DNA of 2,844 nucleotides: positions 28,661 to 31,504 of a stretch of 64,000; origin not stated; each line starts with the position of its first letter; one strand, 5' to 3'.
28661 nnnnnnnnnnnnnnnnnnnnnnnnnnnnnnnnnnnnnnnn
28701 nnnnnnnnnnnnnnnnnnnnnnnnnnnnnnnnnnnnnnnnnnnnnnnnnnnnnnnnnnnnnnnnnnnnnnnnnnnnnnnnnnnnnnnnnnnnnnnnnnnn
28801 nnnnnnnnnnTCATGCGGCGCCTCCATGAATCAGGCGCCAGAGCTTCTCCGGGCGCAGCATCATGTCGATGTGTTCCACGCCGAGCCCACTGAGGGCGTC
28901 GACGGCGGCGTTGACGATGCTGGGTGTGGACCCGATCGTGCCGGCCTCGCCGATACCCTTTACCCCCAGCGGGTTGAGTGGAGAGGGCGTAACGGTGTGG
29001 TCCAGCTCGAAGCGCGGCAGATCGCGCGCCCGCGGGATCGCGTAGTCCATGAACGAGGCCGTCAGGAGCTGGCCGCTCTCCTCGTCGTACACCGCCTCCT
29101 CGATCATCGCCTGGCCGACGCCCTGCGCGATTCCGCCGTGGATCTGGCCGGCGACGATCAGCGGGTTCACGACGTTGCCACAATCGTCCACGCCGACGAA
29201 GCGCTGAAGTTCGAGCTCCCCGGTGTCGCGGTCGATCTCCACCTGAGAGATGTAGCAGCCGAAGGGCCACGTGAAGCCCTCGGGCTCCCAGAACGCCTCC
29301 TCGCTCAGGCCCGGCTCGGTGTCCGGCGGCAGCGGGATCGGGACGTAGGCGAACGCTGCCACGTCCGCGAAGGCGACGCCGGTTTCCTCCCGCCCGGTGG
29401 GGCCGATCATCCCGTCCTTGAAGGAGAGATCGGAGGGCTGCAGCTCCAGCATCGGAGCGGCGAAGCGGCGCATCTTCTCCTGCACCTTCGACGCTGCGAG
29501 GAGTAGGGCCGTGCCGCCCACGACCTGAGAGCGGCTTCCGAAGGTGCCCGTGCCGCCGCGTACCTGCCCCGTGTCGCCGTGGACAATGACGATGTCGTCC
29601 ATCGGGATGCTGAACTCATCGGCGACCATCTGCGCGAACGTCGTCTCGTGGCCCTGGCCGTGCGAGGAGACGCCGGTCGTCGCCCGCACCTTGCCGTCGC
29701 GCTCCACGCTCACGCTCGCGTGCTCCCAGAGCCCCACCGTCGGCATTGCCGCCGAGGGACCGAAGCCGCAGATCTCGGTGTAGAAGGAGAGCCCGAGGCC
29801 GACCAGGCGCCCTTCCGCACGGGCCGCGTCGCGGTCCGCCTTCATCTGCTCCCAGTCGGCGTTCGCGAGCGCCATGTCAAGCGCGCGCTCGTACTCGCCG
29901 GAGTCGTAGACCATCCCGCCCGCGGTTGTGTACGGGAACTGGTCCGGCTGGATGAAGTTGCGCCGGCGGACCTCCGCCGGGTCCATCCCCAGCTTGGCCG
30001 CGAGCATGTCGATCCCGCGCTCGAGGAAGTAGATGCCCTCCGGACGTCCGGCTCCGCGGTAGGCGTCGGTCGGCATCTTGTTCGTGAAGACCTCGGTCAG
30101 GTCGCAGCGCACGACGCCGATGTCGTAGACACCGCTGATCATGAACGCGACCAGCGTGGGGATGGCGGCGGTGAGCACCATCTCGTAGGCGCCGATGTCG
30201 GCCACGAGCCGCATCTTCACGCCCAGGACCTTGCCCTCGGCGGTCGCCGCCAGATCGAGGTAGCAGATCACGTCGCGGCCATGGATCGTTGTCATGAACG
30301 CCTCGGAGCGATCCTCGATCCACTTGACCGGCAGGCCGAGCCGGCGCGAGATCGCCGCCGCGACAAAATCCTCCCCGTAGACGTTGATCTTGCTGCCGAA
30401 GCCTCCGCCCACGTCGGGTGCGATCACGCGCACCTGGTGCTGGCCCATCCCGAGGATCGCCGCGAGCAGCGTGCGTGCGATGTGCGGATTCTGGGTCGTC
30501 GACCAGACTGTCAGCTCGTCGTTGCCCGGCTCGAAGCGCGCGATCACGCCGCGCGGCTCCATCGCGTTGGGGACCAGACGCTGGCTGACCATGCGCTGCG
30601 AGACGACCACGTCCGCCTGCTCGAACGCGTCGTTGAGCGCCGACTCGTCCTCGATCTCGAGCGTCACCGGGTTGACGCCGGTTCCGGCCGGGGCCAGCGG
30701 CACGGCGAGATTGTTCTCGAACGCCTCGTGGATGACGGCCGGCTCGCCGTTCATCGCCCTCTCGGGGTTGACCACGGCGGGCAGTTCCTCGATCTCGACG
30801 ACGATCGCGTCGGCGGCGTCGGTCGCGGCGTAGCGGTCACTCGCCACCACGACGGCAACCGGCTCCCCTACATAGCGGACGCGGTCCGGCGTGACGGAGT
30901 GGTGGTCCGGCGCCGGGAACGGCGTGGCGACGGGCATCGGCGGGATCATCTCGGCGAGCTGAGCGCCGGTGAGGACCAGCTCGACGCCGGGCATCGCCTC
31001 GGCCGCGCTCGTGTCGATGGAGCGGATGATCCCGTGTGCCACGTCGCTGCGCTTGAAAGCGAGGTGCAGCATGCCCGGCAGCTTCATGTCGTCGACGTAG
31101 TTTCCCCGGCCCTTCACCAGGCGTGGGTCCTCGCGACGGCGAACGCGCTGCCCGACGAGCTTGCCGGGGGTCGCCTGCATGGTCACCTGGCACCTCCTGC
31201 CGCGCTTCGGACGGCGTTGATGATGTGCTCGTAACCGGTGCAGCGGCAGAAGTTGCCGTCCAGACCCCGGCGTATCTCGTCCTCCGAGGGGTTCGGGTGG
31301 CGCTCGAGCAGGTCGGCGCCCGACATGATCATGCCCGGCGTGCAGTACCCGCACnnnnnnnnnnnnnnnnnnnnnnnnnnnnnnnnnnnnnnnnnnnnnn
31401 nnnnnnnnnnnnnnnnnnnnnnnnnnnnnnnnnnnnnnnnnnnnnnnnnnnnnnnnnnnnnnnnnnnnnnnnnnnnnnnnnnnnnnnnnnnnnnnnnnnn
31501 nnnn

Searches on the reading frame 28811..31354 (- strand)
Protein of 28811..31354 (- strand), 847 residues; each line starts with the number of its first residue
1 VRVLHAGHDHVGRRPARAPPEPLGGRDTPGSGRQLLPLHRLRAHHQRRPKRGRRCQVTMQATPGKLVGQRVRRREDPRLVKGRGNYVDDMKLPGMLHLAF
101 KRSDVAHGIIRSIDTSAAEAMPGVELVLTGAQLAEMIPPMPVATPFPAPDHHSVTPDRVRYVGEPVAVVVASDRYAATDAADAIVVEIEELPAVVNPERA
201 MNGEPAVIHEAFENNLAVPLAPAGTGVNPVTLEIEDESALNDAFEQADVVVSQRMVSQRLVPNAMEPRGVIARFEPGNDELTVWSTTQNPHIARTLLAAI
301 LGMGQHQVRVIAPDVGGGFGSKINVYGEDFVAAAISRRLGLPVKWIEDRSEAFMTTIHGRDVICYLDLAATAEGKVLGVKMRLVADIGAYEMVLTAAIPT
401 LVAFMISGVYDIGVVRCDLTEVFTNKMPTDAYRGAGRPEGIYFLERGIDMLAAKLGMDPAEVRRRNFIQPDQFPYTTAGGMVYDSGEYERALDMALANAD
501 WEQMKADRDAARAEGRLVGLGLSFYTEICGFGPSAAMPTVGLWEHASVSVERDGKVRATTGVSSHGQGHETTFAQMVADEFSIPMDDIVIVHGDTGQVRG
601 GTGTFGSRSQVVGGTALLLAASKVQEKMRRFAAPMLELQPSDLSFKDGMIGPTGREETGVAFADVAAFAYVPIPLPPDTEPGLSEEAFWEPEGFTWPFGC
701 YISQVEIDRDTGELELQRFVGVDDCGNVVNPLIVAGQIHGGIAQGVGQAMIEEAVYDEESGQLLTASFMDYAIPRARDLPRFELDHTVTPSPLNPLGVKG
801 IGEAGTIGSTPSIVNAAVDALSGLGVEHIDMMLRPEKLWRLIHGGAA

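Call 64: search_protein_families(library=pfam, proteins=[window:28811-31354:-], max_evalue=0.00001)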
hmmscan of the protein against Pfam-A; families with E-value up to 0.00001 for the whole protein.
window:28811-31354:- (847 aa): 3 families
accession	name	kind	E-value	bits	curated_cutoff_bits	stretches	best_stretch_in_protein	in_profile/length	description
PF20256.3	MoCoBD_2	-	2.9e-87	293.2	27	1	495-780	2-283/283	Molybdopterin cofactor-binding domain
PF02738.23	MoCoBD_1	-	6.4e-81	271.5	27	1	240-467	18-244/244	Molybdopterin cofactor-binding domain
PF01315.27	Ald_Xan_dh_C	-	6.7e-25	88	31.3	1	82-192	2-110/110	Aldehyde oxidase and xanthine dehydrogenase, a/b hammerhead domain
